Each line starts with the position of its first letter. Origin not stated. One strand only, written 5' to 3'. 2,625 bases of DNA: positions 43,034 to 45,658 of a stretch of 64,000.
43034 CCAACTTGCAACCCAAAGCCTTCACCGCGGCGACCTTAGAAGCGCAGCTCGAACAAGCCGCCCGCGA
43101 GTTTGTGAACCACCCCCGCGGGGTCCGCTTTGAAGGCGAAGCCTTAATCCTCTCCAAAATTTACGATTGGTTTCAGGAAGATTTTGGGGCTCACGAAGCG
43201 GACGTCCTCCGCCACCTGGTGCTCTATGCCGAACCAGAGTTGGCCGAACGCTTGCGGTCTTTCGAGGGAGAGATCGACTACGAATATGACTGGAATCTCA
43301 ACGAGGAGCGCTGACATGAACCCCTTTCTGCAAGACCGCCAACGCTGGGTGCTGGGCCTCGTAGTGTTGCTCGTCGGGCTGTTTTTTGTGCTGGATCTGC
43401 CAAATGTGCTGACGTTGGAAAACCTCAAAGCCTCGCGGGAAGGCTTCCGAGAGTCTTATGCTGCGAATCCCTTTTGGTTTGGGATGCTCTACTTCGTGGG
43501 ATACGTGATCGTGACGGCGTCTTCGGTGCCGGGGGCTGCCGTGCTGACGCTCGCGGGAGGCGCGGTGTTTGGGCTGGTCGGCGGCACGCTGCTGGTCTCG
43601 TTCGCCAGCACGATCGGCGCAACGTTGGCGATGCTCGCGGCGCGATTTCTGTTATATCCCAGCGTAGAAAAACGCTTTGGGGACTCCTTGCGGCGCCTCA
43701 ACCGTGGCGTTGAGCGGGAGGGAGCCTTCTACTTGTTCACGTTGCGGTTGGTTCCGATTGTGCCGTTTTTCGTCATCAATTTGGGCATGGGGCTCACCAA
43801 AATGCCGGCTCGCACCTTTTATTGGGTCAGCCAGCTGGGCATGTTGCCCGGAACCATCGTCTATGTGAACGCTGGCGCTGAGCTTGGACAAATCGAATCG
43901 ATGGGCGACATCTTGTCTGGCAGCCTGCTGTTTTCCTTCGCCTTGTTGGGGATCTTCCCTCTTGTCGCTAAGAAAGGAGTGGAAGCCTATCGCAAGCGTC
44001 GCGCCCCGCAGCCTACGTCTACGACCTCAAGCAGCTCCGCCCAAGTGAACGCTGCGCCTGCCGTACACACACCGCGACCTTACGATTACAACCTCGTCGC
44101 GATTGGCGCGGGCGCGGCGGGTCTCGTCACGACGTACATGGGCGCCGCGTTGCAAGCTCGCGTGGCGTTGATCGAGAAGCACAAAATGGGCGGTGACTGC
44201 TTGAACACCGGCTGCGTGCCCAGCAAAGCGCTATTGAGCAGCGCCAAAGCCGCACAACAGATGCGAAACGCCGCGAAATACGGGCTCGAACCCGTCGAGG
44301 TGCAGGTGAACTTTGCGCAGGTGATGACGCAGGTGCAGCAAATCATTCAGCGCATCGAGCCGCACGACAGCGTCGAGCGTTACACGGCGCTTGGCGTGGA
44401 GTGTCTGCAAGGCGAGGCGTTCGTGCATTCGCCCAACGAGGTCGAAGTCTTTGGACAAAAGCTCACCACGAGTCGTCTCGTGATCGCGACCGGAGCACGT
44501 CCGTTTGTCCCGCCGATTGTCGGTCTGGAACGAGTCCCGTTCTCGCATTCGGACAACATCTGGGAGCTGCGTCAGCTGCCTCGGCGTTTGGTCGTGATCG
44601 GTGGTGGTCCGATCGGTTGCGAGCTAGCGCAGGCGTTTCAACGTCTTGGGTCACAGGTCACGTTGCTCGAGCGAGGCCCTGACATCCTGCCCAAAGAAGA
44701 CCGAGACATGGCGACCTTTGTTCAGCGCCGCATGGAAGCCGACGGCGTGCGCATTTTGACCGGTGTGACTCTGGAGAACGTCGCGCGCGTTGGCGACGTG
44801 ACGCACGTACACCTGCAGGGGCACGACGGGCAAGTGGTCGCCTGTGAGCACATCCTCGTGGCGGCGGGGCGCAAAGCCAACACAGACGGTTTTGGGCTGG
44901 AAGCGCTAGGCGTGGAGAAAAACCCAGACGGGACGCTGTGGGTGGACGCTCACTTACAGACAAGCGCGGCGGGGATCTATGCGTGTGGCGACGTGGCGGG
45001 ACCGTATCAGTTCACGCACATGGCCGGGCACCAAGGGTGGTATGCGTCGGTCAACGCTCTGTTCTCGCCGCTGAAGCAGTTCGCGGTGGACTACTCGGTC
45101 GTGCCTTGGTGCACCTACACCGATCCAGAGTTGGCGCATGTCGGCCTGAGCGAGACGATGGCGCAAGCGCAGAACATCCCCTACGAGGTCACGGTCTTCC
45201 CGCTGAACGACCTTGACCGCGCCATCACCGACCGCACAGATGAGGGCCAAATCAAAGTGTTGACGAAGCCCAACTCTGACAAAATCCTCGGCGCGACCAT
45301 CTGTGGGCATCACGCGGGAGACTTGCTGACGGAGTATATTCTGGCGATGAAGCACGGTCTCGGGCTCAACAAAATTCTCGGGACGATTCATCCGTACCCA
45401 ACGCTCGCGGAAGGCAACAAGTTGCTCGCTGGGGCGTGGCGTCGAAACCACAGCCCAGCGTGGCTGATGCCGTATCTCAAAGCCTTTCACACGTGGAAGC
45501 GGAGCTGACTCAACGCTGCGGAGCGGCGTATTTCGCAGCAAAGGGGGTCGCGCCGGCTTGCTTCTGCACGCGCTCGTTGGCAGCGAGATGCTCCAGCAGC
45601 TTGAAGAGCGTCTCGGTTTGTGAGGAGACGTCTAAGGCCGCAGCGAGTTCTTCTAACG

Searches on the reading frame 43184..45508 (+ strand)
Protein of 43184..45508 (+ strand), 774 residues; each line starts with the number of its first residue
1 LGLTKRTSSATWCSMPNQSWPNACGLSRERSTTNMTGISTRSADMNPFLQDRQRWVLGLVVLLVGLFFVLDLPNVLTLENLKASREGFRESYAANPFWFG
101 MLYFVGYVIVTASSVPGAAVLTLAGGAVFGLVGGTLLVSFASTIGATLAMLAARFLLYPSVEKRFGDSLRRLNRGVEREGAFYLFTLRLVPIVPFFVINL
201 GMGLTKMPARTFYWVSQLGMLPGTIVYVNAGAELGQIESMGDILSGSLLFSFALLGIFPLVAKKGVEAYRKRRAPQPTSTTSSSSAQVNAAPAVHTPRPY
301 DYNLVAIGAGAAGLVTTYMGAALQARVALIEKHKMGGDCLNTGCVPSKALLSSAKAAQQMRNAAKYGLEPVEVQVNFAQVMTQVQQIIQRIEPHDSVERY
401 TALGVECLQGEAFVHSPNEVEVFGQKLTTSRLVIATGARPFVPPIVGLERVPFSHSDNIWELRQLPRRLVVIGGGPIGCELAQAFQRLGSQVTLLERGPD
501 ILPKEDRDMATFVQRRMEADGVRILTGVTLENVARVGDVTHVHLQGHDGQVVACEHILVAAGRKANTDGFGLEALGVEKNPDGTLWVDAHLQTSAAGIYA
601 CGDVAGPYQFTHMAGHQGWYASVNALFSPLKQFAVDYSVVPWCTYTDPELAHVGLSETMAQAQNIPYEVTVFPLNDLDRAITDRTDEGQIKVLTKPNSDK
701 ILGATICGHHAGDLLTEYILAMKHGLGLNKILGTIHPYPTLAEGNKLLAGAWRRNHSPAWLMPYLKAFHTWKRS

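Call 42: search_protein_families(library=pfam, proteins=[window:43184-45508:+], max_evalue=0.001)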
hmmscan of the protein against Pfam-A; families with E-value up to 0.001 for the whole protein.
window:43184-45508:+ (774 aa): 11 families
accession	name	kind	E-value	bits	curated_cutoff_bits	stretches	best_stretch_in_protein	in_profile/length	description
PF07992.20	Pyr_redox_2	-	1.4e-65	222.1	26.1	1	303-618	2-291/291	Pyridine nucleotide-disulphide oxidoreductase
PF02852.28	Pyr_redox_dim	-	7e-29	100.7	25.3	1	640-744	1-105/110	Pyridine nucleotide-disulphide oxidoreductase, dimerisation domain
PF00070.33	Pyr_redox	-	5.1e-24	85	22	1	468-545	1-80/82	Pyridine nucleotide-disulphide oxidoreductase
PF09335.16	VTT_dom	-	5.9e-24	85.3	33.9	1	119-232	4-122/123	VTT domain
PF13738.12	Pyr_redox_3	-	7.6e-10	39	30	1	307-602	3-305/305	Pyridine nucleotide-disulphide oxidoreductase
PF01266.30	DAO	-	5.7e-09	36.4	27.9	0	469-500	2-33/353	FAD dependent oxidoreductase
PF01134.28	GIDA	-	5.9e-09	35.9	22.1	0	305-362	3-58/391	Glucose inhibited division protein A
PF03486.20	HI0933_like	-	1.1e-07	32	50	0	304-337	3-36/244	HI0933-like protein Rossmann domain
PF13450.12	NAD_binding_8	-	1.9e-07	31.7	21.9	0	307-339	2-35/68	NAD(P)-binding Rossmann-like domain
PF13434.12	Lys_Orn_oxgnase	-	5.7e-05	22.8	21.3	1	425-509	144-233/339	L-lysine 6-monooxygenase/L-ornithine 5-monooxygenase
PF05834.18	Lycopene_cycl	-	0.00074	19.1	23.4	0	469-502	2-37/380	Lycopene cyclase protein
